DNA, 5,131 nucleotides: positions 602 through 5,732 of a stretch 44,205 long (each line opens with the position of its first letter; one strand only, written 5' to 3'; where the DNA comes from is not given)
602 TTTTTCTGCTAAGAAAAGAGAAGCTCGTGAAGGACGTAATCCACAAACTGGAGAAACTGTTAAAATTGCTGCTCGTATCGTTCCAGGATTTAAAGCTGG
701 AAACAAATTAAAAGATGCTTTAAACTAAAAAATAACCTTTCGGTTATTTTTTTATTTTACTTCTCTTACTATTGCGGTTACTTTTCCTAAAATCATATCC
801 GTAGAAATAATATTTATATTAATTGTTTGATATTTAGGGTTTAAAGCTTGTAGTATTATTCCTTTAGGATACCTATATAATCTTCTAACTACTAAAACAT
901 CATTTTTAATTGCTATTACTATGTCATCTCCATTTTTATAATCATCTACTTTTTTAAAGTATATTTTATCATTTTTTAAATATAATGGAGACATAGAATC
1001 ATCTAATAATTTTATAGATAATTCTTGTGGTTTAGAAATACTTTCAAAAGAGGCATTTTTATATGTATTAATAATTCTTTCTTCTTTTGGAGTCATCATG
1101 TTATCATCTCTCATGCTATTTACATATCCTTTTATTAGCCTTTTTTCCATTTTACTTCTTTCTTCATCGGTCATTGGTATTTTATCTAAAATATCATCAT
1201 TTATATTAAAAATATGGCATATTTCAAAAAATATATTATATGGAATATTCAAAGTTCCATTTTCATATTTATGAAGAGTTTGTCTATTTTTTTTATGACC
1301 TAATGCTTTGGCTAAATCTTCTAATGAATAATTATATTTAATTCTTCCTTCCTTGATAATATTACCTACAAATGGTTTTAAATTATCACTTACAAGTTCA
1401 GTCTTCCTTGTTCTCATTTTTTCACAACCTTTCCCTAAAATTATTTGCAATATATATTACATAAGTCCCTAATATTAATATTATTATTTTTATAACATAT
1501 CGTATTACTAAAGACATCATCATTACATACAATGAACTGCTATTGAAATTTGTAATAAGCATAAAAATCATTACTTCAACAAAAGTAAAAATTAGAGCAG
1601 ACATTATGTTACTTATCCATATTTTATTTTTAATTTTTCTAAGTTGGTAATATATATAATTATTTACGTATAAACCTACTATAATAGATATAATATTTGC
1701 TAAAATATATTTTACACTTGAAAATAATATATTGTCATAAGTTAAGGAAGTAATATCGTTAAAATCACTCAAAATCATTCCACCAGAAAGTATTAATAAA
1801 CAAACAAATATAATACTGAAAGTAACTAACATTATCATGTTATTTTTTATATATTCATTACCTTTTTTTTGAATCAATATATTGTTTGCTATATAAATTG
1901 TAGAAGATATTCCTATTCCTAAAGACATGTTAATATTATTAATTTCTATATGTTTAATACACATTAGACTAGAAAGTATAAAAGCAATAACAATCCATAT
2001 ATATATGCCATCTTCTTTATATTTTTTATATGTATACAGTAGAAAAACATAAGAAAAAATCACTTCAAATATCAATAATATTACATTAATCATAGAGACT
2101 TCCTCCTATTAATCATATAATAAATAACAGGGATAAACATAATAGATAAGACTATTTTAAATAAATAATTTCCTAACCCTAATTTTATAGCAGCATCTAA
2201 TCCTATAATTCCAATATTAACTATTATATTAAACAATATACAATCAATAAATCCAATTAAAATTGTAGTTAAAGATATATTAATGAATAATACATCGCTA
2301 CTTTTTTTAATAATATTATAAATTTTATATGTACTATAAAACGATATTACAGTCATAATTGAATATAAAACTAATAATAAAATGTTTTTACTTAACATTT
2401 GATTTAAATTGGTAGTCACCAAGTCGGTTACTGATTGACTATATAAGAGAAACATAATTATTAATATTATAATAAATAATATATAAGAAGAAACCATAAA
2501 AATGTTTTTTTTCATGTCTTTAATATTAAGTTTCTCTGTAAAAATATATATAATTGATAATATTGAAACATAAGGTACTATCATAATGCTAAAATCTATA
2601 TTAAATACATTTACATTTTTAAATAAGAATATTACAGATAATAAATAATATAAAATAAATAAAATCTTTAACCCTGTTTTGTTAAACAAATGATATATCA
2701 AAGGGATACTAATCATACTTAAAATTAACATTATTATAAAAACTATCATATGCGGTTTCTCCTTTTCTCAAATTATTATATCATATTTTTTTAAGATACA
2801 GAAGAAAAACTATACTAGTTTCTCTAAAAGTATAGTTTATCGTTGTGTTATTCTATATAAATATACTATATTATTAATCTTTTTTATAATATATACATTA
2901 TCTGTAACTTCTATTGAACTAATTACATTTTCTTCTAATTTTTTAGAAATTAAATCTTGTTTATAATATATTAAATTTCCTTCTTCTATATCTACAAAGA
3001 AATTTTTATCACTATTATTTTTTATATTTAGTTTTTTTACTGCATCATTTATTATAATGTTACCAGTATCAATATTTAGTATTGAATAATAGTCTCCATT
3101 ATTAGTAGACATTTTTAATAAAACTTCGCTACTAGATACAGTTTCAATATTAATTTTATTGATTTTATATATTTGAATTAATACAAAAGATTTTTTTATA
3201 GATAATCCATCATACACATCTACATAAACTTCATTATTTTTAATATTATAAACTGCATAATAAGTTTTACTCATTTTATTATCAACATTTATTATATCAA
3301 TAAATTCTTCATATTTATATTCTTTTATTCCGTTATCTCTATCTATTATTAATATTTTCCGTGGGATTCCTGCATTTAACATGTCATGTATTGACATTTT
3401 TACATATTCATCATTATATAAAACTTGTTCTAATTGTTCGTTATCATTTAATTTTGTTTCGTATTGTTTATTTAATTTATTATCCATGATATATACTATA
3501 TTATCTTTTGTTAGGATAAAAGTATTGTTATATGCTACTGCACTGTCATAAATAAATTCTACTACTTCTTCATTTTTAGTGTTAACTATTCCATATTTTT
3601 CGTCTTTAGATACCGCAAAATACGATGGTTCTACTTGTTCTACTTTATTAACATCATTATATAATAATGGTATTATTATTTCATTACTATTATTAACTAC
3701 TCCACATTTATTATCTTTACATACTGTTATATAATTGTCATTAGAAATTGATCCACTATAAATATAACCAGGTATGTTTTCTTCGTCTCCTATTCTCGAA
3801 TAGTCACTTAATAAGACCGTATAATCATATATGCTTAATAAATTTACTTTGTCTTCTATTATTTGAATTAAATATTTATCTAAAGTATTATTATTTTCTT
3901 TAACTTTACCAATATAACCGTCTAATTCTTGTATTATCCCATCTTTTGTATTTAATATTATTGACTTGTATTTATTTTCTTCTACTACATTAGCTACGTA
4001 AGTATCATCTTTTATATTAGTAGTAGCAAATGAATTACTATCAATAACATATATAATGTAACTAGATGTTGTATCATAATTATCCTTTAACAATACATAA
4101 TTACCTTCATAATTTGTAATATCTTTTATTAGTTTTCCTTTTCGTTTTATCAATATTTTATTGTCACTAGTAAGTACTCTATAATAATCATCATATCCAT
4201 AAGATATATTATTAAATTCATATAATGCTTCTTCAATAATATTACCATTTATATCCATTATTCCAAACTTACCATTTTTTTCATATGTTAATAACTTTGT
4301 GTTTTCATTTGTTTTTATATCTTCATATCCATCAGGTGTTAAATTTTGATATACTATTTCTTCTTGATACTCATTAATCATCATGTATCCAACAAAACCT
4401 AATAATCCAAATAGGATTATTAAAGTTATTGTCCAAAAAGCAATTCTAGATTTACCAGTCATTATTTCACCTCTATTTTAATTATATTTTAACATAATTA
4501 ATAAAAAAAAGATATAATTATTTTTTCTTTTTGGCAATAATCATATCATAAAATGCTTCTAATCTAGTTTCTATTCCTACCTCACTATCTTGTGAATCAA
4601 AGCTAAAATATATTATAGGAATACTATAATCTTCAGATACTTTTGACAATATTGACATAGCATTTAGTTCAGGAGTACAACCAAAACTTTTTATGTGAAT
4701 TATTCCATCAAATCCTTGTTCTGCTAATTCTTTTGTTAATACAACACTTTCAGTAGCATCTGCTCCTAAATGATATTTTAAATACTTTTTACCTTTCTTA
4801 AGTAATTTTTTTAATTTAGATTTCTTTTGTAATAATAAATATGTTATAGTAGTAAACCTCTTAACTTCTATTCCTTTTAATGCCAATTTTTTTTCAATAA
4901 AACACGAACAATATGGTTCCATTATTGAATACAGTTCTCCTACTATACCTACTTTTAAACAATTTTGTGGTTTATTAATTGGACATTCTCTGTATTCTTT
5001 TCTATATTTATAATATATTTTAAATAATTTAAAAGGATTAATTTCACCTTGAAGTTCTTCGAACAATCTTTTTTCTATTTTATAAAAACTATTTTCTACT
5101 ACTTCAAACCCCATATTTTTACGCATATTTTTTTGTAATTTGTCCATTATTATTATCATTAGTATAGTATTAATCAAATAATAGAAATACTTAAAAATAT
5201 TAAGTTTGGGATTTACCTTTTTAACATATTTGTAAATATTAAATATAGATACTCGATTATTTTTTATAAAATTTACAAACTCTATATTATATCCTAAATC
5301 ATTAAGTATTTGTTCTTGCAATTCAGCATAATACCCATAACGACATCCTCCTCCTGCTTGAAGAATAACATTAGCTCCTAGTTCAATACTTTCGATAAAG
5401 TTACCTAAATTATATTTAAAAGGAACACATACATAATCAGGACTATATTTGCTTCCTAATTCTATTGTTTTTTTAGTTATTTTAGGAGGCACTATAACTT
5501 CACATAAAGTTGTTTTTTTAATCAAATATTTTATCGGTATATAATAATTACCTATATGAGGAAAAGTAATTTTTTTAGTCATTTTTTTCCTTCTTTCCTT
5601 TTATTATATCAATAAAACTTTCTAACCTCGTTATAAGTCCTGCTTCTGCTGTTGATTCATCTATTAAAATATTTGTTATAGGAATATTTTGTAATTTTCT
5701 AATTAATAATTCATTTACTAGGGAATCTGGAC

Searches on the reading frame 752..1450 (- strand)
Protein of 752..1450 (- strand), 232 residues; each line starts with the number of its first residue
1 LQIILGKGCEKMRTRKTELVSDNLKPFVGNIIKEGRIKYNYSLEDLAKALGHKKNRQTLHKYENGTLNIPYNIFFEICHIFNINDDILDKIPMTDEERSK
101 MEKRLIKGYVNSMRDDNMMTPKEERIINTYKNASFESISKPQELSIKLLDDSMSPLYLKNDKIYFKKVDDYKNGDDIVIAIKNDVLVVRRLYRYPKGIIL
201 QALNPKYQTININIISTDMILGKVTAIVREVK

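Call 11: search_protein_families(library=pfam, proteins=[window:752-1450:-])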
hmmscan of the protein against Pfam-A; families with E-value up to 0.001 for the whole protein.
window:752-1450:- (232 aa): 3 families
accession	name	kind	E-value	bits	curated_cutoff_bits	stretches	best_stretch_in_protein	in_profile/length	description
PF00717.28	Peptidase_S24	-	4.8e-14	52.5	23.3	1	141-224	33-115/116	Peptidase S24-like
PF01381.28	HTH_3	-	4.5e-08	33.5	23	1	32-86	1-53/55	Helix-turn-helix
PF12844.13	HTH_19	-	2.3e-07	31.1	30.2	1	29-85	1-55/64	Helix-turn-helix domain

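Call 27: find_encoding_contigs(protein=window:752-1450:-, flank=10000, max_places=4)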
Protein window:752-1450:- (232 aa): no gene with exactly this product is on record in the collection.

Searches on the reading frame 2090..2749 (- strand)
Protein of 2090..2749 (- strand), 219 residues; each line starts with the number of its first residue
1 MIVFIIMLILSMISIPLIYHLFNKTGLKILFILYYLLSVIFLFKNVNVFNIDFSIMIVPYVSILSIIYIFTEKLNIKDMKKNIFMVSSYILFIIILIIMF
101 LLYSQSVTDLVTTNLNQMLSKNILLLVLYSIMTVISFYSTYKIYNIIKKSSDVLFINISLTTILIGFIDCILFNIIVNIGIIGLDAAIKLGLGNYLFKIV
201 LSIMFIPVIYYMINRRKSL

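Call 11: search_protein_families(library=pfam, proteins=[window:2090-2749:-])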
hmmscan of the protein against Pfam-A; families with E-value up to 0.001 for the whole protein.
window:2090-2749:- (219 aa): 1 family
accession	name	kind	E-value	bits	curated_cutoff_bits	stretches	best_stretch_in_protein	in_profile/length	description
PF02592.20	Vut_1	-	7.2e-05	23.6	27.2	1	57-211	4-151/152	Putative vitamin uptake transporter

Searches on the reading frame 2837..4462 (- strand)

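Call 11: search_protein_families(library=pfam, proteins=[window:2837-4462:-])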
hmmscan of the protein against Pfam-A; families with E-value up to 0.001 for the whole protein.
window:2837-4462:- (541 aa): 1 family
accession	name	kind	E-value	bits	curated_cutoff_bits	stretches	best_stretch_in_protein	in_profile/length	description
PF14903.11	WG_beta_rep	-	1.9e-08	34.6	25.6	1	290-313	1-24/35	WG containing repeat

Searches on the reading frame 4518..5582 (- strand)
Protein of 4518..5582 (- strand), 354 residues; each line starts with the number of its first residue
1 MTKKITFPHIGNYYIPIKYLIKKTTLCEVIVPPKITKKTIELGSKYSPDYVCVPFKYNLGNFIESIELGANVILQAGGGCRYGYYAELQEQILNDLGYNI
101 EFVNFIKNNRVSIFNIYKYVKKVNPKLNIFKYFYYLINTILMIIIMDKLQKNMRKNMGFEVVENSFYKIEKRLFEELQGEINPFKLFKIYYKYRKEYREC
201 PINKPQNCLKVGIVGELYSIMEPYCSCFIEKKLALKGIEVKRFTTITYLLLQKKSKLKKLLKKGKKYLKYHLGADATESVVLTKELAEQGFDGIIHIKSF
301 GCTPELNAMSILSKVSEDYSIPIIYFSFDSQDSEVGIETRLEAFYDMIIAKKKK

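Call 11: search_protein_families(library=pfam, proteins=[window:4518-5582:-])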
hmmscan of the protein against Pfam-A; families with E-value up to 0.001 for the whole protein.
window:4518-5582:- (354 aa): 2 families
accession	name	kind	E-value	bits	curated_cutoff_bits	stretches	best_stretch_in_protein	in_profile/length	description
PF06050.19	HGD-D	-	8.4e-08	32.6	28.4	1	283-348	275-342/342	2-hydroxyglutaryl-CoA dehydratase, D-component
PF09989.15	DUF2229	-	0.00047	20.3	29.4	0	27-64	26-64/218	CoA enzyme activase uncharacterised domain (DUF2229)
